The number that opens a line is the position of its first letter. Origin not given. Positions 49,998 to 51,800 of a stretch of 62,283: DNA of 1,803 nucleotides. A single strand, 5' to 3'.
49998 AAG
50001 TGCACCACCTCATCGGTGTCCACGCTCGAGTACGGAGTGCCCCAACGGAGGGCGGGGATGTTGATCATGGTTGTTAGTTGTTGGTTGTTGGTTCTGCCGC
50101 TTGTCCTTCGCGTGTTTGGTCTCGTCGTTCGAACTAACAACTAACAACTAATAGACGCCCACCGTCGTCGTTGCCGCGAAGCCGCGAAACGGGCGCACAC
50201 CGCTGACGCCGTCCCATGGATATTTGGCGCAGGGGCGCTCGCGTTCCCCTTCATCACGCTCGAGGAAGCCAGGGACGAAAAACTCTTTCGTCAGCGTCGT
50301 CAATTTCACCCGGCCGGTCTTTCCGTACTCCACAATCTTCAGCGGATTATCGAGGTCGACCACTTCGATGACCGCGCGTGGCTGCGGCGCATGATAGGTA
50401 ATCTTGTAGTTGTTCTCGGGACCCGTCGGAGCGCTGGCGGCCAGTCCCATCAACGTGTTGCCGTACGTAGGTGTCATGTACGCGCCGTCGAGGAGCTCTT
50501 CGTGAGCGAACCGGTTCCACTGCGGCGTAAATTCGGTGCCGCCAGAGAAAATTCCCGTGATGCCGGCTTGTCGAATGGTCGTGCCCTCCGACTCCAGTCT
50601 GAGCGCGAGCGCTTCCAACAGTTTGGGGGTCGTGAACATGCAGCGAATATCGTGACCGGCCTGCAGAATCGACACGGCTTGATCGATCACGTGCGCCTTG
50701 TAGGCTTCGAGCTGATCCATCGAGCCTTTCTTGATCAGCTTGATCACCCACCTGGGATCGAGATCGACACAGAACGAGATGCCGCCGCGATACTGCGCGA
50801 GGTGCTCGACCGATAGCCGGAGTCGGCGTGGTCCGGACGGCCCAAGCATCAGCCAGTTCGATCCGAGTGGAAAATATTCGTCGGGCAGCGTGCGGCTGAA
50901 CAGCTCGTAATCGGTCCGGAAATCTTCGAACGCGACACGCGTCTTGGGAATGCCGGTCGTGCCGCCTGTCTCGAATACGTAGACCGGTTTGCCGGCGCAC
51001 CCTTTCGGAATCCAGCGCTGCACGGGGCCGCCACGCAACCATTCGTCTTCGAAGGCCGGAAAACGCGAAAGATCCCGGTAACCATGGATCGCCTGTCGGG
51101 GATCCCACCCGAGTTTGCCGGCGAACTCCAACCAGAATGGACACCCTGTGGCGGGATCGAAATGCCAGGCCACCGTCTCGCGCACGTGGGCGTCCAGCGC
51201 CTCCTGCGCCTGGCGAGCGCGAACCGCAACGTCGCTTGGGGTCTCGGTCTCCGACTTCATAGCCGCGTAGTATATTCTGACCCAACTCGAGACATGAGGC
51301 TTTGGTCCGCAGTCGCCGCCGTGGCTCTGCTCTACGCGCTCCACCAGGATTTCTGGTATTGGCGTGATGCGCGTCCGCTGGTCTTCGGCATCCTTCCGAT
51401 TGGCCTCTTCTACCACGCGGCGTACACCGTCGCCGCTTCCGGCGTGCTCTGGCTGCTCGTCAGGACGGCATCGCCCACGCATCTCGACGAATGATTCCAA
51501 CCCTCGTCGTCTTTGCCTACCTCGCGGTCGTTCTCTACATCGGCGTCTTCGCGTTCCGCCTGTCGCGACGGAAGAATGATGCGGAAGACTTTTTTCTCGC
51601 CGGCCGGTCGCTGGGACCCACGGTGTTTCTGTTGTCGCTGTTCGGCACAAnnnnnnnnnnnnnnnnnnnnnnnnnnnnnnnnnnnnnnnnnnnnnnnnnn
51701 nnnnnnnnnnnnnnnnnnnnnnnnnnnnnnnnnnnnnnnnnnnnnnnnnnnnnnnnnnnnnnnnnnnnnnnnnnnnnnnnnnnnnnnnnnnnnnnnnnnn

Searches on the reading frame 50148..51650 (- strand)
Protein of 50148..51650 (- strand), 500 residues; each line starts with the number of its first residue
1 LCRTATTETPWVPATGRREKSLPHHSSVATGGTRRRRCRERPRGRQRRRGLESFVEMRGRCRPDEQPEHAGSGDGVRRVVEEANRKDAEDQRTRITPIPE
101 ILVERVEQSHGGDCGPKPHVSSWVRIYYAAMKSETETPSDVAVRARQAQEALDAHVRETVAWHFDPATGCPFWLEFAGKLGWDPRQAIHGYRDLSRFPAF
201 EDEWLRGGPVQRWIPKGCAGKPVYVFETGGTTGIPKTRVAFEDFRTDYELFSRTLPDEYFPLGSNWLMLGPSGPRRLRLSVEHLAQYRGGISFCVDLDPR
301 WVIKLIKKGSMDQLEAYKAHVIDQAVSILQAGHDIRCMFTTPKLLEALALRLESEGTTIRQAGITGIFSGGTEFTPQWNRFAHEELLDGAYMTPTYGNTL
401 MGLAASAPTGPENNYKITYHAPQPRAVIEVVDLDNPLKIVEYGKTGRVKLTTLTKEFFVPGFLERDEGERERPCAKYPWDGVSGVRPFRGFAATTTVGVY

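Call 9: search_protein_families(library=pfam, proteins=[window:50148-51650:-], max_evalue=0.001)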
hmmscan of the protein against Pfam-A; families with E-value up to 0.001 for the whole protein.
window:50148-51650:- (500 aa): 1 family
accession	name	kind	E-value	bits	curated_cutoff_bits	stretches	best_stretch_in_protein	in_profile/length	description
PF00501.34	AMP-binding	-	1.5e-05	24.5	29.9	0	333-447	255-371/384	AMP-binding enzyme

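Call 33: search_protein_families(library=ncbifam, proteins=[window:50148-51650:-], max_evalue=0.001)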
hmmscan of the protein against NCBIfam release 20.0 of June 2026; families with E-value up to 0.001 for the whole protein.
window:50148-51650:- (500 aa): 1 family
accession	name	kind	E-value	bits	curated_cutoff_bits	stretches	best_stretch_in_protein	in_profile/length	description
TIGR03335.1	F390_ftsA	equivalog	9e-05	21.3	458.7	0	343-455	186-288/445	coenzyme F390 synthetase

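Call 59: search_solved_structures(query=window:50148-51650:-, max_evalue=0.01)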
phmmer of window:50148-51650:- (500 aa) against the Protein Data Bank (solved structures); distinct sequences matched with E-value up to 0.01: 2.
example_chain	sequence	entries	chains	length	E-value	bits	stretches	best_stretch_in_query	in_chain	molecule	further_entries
3hgu_A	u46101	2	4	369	2.2e-38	135.4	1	140-489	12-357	EhpF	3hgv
3l2k_A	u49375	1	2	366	2.3e-38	135.3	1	140-489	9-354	EhpF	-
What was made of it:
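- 50148..51650 (-): EhpF-like truncated adenylating enzyme ('arylcarboxylate reductase' type). The true start is probably near 51233. Best PDB hit is EhpF 3hgu, 135 bits, aligned from residue 140 (call 59).
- On EhpF-type aryl-carboxylate-activating enzymes (with an ALDH partner): EhpF is the only PDB hit, at 135 bits (call 59).
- Closest known: EhpF/EhpG of D-alanylgriseoluteic acid. Same: The window protein 50148-51650 has EhpF as its only PDB match (135 bits, call 59).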
